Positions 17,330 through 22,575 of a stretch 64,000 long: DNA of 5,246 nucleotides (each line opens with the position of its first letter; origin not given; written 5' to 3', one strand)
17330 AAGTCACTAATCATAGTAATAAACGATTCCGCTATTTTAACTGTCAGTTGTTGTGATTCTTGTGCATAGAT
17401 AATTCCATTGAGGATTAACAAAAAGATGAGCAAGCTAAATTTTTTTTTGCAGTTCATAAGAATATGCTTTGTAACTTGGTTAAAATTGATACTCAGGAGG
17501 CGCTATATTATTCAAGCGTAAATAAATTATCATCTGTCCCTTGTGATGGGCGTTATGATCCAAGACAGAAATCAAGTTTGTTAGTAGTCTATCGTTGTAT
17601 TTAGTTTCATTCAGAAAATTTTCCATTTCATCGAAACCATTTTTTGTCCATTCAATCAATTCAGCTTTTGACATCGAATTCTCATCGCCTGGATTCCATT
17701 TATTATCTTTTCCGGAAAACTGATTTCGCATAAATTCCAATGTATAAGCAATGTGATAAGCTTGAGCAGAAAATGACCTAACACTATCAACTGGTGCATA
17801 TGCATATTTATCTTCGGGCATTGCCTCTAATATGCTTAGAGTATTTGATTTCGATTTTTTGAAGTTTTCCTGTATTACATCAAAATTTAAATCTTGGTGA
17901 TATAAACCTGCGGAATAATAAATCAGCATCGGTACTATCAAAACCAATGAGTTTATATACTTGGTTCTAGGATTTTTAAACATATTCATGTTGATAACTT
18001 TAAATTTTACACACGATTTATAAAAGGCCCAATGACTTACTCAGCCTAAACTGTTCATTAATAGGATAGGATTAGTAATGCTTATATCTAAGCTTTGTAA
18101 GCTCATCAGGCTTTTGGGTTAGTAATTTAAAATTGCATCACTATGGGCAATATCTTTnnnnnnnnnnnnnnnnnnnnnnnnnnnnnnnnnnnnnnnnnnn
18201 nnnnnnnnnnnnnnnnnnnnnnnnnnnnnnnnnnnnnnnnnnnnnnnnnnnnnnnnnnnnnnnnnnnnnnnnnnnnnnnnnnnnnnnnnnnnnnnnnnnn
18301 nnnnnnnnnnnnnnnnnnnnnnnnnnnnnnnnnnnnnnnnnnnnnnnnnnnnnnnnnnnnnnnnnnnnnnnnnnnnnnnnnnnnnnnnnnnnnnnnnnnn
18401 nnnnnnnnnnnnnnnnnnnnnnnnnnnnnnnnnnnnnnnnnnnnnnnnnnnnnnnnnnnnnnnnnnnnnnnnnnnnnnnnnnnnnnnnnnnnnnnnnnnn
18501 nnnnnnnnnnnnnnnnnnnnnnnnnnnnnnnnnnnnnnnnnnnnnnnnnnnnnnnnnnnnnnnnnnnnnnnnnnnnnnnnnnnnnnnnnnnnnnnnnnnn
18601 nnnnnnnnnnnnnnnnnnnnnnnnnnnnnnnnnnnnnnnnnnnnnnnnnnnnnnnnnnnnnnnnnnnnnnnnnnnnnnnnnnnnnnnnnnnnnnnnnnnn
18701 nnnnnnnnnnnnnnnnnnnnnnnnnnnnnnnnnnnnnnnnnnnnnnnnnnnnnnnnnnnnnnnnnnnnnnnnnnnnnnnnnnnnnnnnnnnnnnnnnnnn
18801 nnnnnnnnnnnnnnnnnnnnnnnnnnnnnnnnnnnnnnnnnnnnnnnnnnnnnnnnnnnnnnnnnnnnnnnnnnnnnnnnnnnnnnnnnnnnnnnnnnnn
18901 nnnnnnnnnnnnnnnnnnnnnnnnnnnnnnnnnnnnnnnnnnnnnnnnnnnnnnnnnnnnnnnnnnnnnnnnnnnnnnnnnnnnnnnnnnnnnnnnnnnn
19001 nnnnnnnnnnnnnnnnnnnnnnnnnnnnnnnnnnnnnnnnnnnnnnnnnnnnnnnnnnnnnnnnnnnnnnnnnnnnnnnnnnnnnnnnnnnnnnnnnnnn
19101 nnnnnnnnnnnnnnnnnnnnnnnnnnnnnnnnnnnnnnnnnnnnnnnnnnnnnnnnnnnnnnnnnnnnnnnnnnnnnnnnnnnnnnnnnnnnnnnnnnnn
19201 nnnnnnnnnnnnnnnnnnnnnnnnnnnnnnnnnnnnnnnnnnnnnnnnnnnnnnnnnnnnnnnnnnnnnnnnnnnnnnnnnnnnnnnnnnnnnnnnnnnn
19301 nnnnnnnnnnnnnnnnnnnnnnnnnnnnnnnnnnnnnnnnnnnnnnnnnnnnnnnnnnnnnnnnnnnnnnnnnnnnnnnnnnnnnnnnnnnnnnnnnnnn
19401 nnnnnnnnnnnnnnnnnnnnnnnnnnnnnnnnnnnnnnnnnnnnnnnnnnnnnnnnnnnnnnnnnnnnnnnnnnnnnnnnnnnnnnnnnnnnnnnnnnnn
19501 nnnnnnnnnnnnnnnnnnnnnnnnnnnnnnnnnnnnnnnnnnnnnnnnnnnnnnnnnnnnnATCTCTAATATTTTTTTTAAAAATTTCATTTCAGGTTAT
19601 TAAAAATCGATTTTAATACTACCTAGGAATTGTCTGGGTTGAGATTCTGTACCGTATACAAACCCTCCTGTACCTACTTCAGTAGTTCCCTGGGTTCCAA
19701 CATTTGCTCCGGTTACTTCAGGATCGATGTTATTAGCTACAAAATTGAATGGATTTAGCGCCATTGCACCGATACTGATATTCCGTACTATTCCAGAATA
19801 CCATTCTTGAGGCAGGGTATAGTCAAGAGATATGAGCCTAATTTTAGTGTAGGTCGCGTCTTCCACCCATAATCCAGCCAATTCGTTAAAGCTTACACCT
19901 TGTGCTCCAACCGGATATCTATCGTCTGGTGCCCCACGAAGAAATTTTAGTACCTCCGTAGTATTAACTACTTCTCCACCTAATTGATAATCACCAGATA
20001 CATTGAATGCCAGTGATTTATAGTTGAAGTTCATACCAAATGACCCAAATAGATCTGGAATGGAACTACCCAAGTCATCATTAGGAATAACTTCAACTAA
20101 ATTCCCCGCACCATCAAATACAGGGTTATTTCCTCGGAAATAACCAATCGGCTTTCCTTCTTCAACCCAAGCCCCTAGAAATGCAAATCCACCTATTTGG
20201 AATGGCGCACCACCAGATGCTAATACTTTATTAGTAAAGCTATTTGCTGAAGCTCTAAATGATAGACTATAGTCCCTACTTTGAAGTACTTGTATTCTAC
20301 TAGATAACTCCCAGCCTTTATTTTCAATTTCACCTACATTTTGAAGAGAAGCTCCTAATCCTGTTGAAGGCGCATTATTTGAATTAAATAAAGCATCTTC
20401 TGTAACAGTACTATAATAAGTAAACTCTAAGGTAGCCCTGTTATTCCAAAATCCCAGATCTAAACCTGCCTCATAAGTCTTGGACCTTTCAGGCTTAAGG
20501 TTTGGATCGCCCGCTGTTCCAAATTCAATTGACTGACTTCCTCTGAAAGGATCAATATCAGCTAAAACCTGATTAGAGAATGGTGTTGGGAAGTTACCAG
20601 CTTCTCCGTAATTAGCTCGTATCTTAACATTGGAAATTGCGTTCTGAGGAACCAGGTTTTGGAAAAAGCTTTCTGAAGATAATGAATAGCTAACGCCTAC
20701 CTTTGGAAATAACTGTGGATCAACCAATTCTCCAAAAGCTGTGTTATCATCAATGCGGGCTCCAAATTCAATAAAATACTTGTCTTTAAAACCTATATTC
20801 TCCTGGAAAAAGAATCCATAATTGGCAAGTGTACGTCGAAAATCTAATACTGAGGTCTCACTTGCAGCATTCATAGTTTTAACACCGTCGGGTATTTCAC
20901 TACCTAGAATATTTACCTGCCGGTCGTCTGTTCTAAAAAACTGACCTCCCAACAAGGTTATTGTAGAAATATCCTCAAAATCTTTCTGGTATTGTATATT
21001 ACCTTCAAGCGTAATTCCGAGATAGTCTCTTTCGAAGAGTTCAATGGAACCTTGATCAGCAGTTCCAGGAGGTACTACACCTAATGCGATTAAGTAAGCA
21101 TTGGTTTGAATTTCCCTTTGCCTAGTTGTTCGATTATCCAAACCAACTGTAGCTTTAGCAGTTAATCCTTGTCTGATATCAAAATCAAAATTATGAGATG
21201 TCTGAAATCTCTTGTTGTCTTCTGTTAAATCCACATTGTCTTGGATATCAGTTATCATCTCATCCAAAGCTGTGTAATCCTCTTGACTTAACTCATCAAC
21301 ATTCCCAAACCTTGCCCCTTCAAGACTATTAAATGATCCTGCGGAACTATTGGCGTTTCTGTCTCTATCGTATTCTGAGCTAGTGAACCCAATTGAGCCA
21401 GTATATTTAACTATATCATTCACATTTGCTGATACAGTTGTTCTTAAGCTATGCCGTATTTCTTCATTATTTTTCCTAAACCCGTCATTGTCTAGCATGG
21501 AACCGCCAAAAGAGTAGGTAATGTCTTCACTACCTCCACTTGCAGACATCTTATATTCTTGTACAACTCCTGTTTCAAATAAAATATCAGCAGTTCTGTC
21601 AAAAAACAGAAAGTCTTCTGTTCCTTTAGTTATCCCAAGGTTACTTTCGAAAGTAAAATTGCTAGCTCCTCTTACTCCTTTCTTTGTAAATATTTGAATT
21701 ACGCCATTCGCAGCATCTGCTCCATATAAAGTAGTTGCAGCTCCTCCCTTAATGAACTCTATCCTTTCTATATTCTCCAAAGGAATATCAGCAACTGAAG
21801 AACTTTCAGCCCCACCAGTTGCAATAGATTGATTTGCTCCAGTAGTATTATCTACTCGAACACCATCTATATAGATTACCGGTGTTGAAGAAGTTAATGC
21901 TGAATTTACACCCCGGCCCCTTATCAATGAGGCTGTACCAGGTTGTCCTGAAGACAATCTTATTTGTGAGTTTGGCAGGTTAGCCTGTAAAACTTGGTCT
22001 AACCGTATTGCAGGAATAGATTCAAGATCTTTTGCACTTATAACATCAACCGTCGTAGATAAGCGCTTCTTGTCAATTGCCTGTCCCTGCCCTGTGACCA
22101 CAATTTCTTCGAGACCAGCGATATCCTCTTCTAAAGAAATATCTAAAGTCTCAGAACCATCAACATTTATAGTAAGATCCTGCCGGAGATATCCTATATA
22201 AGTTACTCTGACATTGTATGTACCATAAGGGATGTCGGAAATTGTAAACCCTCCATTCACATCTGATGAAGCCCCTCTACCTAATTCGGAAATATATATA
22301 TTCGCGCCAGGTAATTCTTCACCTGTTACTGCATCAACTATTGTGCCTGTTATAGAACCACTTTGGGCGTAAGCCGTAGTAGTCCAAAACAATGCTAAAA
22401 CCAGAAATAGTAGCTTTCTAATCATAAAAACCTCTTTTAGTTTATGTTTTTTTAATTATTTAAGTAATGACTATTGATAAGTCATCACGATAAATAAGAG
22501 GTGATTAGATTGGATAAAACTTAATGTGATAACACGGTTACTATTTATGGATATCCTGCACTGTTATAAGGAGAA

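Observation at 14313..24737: SusC/SusD pair followed by four exported non-CAZyme proteins and a LytTR two-component system: candidate undescribed outer-membrane uptake/processing module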

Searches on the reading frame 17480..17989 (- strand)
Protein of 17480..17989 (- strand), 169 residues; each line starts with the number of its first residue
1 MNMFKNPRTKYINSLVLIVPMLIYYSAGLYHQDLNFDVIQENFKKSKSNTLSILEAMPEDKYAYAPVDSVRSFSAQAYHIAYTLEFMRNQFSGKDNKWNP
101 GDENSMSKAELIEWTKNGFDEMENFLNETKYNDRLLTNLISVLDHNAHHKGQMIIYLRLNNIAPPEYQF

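Call 4: search_protein_families(library=pfam, proteins=[window:17480-17989:-], max_evalue=0.01)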
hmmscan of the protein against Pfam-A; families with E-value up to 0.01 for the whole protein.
window:17480-17989:- (169 aa): 2 families
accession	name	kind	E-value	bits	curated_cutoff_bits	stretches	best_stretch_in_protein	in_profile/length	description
PF05163.17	DinB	-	7.6e-09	36.2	23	1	41-113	10-82/165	DinB family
PF12867.12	DinB_2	-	1.2e-08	35.8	24.8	1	43-150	2-125/128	DinB superfamily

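Call 5: search_protein_families(library=ncbifam, proteins=[window:17480-17989:-], max_evalue=0.01)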
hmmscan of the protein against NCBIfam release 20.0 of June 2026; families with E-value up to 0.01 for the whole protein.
window:17480-17989:- (169 aa): 0 families

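Call 19: search_solved_structures(query=window:17480-17989:-, max_evalue=1)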
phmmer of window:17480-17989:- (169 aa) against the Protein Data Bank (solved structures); distinct sequences matched with E-value up to 1: 5.
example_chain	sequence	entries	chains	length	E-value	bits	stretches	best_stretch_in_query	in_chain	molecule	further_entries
6iz2_A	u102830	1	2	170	1e-07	35.5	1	47-167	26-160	DinB/YfiT family protein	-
3dka_A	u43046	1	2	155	0.019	18.4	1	41-159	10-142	DinB-like Protein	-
1whr_A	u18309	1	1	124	0.075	16.5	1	95-169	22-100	Hypothetical KIAA1002 protein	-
3gor_A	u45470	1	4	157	0.1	16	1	139-158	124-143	Putative metal-dependent hydrolase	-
3di5_A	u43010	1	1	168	0.2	15.1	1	111-165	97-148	DinB-like Protein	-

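Call 79: find_related_loci(query=window:17480-17989:-, collection=metagenome_contigs, flank=8000)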
Query window:17480-17989:- (169 aa) in metagenome_contigs; peptide patterns used: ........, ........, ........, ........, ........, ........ (x = any residue, [..] = any of these).
41 stretches matched a pattern; 20 encode a relative of the query (tblastn E <= 1e-3); 20 distinct loci.
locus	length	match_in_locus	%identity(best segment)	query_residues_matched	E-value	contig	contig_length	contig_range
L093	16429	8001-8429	38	46-168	5e-20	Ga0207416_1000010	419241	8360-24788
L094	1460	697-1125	29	39-165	2e-15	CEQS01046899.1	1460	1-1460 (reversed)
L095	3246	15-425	35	51-165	7e-15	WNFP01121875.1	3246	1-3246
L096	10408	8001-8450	32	38-165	9e-15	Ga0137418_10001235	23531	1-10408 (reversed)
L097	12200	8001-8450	32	38-165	9e-15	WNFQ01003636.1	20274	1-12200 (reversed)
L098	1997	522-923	29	55-166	6e-13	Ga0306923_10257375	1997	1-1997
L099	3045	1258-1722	31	38-165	5e-13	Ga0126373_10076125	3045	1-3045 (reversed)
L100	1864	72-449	31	55-168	5e-13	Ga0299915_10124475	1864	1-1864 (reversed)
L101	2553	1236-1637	32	55-166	1e-12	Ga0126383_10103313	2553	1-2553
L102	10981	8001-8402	31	55-166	3e-12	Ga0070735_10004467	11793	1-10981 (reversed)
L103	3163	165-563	32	55-165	4e-12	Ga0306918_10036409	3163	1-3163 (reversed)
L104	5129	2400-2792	33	47-165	4e-12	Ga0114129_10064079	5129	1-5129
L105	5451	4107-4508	34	55-166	5e-12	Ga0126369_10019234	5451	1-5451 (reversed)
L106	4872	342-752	32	51-165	1e-11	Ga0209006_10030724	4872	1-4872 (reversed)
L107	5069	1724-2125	31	55-166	4e-11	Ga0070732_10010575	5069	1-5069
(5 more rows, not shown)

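Call 92: search_protein_families(library=padloc, proteins=[window:17480-17989:-], max_evalue=0.001)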
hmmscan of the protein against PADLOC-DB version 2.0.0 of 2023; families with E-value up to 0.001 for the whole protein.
window:17480-17989:- (169 aa): 0 families

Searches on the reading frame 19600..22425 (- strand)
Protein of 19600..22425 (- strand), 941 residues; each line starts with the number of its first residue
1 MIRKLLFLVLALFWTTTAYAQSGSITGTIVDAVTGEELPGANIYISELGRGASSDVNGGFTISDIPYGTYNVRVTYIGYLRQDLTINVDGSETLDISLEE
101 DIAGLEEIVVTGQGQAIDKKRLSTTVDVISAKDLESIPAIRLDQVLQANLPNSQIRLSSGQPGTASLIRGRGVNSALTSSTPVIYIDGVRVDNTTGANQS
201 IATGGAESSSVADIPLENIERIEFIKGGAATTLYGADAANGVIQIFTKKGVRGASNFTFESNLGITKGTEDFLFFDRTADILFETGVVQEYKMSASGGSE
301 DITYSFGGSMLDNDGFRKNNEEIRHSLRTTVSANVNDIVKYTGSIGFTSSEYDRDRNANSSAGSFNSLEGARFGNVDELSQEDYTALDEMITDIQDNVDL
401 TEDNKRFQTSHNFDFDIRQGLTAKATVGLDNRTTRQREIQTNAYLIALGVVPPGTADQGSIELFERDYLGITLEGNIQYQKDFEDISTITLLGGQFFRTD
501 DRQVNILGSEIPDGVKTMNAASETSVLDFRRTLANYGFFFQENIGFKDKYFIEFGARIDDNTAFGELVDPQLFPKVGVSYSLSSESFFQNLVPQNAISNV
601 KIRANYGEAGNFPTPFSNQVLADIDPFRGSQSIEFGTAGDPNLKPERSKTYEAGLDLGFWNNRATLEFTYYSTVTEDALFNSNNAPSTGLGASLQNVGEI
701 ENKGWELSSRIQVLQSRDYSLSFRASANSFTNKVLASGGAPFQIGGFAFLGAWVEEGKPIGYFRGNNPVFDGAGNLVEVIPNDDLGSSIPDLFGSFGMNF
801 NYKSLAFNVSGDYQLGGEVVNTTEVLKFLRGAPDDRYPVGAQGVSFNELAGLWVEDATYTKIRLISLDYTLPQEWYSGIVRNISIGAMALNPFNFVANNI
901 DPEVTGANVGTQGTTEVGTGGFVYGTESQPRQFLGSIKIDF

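Call 4: search_protein_families(library=pfam, proteins=[window:19600-22425:-], max_evalue=0.01)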
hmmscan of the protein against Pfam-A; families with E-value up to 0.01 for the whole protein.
window:19600-22425:- (941 aa): 7 families
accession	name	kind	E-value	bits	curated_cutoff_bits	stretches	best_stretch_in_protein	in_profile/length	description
PF00593.30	TonB_dep_Rec_b-barrel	-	7.6e-33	115.5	27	1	347-818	19-397/436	TonB dependent receptor-like, beta-barrel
PF13715.12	CarbopepD_reg_2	-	3.9e-21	75.3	32.2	1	25-110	1-88/88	CarboxypepD_reg-like domain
PF07715.20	Plug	-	1.8e-20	73.9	23.9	1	119-242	2-107/107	TonB-dependent Receptor Plug Domain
PF13620.12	CarboxypepD_reg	-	2.6e-15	57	32.3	1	24-99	1-82/82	Carboxypeptidase regulatory-like domain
PF14905.12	OMP_b-brl_3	-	6.2e-06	26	27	1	623-734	193-301/408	Outer membrane protein beta-barrel family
PF17802.7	SpaA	-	0.00058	20.4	23.1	1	23-89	1-77/91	Prealbumin-like fold domain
PF09430.16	EMC7_beta-sandw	-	0.001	19.7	26.6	1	51-91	22-62/122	ER membrane protein complex subunit 7, beta-sandwich domain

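Call 5: search_protein_families(library=ncbifam, proteins=[window:19600-22425:-], max_evalue=0.01)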
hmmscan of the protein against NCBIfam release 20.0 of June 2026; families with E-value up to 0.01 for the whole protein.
window:19600-22425:- (941 aa): 18 families
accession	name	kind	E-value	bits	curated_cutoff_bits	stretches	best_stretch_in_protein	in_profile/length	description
TIGR04056.1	OMP_RagA_SusC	subfamily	2.8e-126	423.2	368.25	2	280-913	280-961/981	SusC/RagA family TonB-linked outer membrane protein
TIGR01785.1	TonB-hemin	subfamily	1.2e-17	63.7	316.85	1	105-710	1-544/677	TonB-dependent heme/hemoglobin receptor family protein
TIGR01779.1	TonB-B12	equivalog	1.4e-15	56.9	599.7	1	101-324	25-227/614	TonB-dependent vitamin B12 receptor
NF050067.1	TonBEntbctnRecCfrA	equivalog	1.5e-15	56.6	1200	1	97-250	18-160/698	TonB-dependent ferric enterobactin receptor CfrA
NF010010.0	PRK13483.1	equivalog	2.7e-13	48.8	927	1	103-250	31-165/660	ligand-gated channel protein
NF053590.1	TonB_dep_TOL0244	equivalog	4.8e-13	48.6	645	1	105-250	10-142/604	TOL_0244 family TonB-dependent receptor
TIGR01786.1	TonB-hemlactrns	subfamily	8e-13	47.6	323.75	2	436-713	297-565/719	TonB-dependent hemoglobin/transferrin/lactoferrin family receptor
NF007926.1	PRK10641.1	equivalog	1.4e-12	47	836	1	106-318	28-221/617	TonB-dependent vitamin B12 receptor BtuB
NF007478.2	PRK10064.1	equivalog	3.6e-12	45.4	745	1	106-249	31-159/663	catecholate siderophore receptor CirA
NF010012.0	PRK13486.1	equivalog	1.3e-11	43.6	924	1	107-250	26-160/696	TonB-dependent receptor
NF010038.0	PRK13513.1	equivalog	4.8e-10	38.6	942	1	105-251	35-168/659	ligand-gated channel protein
TIGR04057.1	SusC_RagA_signa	signature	5.3e-10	38.9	46.2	1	219-248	2-31/31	SusC/RagA subfamily TonB-dependent outer membrane receptor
NF010011.0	PRK13484.1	equivalog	7.4e-10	37.7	1197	1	106-249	31-160/682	IreA family TonB-dependent siderophore receptor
NF052649.1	TonRcptRhtA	equivalog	1.5e-08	33.3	1100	1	99-373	35-275/744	TonB-dependent siderophore receptor RhtA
NF010048.1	PRK13524.1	subfamily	2.7e-08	32.8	493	1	98-251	33-179/744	FepA family TonB-dependent siderophore receptor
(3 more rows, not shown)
